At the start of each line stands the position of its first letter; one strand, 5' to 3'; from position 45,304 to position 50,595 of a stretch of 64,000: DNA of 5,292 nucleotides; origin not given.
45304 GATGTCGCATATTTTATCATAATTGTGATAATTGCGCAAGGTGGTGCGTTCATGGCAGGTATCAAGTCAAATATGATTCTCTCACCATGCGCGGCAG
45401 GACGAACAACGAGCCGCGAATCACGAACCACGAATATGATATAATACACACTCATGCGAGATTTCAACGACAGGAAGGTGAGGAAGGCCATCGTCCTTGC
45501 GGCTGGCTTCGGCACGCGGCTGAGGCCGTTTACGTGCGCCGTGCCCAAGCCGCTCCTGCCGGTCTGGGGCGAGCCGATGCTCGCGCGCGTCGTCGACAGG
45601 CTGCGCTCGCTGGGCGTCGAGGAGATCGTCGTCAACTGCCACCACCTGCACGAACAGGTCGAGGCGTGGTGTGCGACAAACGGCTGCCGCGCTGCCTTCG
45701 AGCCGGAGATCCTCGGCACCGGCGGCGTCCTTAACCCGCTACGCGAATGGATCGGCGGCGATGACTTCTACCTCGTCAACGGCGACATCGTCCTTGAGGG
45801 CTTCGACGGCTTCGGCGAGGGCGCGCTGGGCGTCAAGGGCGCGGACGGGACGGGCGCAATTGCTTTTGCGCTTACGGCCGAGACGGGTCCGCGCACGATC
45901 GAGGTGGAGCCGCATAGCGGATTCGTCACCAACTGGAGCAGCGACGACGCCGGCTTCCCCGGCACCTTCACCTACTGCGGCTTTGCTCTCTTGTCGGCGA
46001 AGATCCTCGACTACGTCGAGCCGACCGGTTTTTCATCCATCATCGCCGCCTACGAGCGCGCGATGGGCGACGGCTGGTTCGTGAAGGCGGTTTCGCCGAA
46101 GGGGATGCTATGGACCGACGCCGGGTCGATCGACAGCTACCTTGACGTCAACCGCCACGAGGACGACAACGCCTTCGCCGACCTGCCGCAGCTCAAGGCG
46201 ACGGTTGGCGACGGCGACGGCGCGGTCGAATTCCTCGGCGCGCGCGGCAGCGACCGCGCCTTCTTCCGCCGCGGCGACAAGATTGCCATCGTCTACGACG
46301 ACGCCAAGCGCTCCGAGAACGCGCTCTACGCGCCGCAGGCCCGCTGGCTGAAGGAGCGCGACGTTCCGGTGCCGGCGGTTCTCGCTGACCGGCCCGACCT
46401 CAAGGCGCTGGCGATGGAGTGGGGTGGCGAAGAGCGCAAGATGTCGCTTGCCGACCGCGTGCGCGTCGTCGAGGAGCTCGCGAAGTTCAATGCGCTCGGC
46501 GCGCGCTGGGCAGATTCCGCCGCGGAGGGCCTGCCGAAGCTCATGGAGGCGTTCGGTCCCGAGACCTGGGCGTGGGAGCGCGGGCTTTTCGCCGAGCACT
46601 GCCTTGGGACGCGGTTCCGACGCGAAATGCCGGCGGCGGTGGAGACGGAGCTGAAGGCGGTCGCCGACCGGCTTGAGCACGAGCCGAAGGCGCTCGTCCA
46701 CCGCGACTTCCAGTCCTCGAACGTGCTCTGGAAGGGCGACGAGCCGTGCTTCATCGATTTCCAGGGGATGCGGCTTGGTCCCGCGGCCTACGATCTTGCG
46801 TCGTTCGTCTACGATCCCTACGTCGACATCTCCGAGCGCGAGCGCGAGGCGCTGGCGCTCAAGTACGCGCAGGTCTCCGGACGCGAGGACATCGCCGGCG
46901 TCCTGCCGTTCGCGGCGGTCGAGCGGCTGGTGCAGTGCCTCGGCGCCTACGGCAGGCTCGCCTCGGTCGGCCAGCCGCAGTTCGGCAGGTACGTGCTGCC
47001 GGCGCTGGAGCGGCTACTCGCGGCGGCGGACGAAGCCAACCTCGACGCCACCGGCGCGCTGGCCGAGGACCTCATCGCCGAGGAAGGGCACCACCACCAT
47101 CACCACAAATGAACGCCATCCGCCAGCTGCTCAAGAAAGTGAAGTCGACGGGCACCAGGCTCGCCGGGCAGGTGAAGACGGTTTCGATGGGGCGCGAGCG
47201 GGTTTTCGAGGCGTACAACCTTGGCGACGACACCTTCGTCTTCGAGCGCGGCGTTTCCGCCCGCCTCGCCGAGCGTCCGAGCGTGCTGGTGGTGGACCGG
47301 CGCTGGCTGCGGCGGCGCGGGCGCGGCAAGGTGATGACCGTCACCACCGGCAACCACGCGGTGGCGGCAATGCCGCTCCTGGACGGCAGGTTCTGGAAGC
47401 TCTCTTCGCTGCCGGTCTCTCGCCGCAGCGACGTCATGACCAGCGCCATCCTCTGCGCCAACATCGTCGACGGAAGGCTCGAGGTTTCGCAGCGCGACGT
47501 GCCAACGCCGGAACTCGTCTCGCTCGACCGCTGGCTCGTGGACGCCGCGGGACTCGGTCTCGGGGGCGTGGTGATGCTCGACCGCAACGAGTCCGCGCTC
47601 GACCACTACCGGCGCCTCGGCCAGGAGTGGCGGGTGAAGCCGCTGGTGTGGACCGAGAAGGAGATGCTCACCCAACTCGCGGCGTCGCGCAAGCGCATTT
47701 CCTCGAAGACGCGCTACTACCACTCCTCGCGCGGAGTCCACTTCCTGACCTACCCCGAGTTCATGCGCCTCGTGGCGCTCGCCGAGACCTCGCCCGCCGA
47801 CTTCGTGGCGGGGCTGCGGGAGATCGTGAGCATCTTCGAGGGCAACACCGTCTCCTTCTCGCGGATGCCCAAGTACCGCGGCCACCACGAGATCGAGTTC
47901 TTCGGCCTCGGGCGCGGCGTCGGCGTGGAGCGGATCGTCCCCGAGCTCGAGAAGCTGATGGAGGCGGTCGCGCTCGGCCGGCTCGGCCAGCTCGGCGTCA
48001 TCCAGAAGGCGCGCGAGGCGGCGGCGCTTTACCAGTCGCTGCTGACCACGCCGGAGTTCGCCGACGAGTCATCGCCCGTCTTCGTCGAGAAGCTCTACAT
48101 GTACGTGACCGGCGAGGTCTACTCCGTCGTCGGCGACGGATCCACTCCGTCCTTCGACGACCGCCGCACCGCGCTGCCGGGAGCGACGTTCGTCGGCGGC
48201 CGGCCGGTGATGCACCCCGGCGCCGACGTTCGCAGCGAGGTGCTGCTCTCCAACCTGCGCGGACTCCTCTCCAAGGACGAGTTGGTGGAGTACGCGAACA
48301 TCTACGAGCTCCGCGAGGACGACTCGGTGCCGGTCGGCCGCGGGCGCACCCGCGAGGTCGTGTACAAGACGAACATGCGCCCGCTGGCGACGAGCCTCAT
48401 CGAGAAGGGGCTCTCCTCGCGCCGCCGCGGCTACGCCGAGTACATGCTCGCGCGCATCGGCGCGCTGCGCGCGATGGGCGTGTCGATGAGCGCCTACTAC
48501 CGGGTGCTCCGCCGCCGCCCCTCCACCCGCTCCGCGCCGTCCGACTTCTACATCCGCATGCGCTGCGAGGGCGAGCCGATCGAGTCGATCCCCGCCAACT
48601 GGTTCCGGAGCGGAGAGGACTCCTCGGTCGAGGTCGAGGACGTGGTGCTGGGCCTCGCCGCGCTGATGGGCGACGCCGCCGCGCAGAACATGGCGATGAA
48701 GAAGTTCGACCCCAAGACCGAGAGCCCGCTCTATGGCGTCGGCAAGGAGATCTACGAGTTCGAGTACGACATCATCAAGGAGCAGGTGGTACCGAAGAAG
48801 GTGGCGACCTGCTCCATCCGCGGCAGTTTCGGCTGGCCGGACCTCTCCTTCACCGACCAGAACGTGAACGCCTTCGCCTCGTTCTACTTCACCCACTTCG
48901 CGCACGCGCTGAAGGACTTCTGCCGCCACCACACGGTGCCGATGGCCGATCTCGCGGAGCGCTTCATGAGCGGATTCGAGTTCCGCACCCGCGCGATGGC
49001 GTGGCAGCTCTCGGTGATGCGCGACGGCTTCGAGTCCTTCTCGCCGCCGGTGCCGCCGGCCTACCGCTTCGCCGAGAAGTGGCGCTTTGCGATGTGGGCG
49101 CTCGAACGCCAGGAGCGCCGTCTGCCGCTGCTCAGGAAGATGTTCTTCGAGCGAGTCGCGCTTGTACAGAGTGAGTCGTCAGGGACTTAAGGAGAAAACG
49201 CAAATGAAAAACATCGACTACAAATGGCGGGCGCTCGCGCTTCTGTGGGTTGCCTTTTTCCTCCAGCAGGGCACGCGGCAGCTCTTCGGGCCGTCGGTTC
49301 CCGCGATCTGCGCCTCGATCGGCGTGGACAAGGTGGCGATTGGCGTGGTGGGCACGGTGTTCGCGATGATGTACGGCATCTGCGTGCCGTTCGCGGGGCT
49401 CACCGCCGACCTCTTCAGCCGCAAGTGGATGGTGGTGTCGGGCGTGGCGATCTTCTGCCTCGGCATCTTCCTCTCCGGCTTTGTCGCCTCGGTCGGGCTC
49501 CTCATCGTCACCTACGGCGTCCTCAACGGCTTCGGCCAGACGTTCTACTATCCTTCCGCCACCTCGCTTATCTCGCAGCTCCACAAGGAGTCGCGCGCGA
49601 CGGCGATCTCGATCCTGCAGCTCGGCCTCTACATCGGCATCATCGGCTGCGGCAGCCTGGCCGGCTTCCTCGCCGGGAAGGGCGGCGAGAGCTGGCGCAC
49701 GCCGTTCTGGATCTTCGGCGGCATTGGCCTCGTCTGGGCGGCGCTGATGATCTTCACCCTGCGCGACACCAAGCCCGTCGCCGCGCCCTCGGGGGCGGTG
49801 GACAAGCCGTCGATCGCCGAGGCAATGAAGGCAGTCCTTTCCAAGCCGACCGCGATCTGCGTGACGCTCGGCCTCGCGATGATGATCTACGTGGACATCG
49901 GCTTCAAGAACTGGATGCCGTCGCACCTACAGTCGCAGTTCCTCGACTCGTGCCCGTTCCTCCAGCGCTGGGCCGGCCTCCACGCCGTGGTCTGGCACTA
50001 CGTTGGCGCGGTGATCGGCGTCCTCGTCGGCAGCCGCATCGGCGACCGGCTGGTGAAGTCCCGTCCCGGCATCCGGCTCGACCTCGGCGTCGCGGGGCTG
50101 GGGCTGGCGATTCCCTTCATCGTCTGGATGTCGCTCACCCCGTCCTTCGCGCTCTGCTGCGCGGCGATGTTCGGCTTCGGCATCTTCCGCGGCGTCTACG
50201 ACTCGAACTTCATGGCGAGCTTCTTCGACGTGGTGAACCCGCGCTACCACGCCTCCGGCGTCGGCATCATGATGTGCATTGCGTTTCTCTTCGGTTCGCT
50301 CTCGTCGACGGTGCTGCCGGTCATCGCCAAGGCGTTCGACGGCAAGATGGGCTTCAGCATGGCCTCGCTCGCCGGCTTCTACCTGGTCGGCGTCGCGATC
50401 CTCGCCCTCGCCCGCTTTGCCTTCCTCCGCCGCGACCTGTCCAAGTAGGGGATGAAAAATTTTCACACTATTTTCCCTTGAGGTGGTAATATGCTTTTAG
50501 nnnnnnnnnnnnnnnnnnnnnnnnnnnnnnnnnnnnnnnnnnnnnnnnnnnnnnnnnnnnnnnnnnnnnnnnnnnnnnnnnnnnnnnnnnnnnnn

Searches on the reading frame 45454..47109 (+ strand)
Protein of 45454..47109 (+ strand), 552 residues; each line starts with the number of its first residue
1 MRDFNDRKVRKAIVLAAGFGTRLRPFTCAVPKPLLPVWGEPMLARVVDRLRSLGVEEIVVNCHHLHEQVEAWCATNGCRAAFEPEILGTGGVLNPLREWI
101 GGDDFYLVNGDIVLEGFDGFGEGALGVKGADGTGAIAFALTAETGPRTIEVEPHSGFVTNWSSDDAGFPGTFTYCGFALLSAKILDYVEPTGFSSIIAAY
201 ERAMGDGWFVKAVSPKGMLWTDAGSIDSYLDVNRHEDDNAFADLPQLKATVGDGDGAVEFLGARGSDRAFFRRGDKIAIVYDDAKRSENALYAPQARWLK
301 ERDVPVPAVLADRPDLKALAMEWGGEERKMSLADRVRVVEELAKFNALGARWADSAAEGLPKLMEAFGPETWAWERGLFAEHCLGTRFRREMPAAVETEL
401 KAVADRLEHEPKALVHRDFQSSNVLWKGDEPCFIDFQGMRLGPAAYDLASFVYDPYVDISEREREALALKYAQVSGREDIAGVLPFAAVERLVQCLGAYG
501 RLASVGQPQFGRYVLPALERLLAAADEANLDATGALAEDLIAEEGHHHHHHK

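Call 50: search_protein_families(library=pfam, proteins=[window:45454-47109:+], max_evalue=0.001)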
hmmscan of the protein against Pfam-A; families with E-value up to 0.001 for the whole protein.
window:45454-47109:+ (552 aa): 5 families
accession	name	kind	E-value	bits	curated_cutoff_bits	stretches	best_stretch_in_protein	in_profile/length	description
PF01636.29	APH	-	2.1e-18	67.4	23.2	1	266-472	10-230/239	Phosphotransferase enzyme family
PF00483.29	NTP_transferase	-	5.2e-16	59.4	21.2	1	11-114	1-113/245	Nucleotidyl transferase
PF12804.13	NTP_transf_3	-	4.1e-14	53.5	27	1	12-113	1-97/160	MobA-like NTP transferase domain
PF02958.26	EcKL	-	7.4e-07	29.2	22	1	398-453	201-262/294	Ecdysteroid kinase-like family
PF07914.17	DUF1679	-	0.00079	18.9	24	0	402-453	259-315/414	Uncharacterized oxidoreductase dhs-27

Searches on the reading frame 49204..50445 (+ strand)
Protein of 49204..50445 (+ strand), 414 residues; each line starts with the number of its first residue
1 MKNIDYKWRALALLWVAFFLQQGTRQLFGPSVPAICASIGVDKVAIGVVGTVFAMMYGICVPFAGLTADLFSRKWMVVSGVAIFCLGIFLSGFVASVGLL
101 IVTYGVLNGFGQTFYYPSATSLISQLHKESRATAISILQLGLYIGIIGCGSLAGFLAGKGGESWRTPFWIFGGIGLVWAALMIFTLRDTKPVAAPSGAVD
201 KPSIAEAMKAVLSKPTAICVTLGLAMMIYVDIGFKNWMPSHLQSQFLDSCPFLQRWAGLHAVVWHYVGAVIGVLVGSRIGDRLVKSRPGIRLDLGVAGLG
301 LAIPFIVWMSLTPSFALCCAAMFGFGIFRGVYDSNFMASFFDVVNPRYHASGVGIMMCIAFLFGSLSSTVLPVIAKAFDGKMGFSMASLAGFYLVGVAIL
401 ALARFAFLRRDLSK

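Call 50: search_protein_families(library=pfam, proteins=[window:49204-50445:+], max_evalue=0.001)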
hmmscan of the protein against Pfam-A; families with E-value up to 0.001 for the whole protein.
window:49204-50445:+ (414 aa): 2 families
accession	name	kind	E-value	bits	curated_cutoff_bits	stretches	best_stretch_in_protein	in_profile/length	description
PF07690.21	MFS_1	-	5.9e-42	144.2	33.4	2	14-366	1-345/347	Major Facilitator Superfamily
PF03137.26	OATP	-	0.00012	21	25.8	1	204-279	282-357/545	Organic Anion Transporter Polypeptide (OATP) family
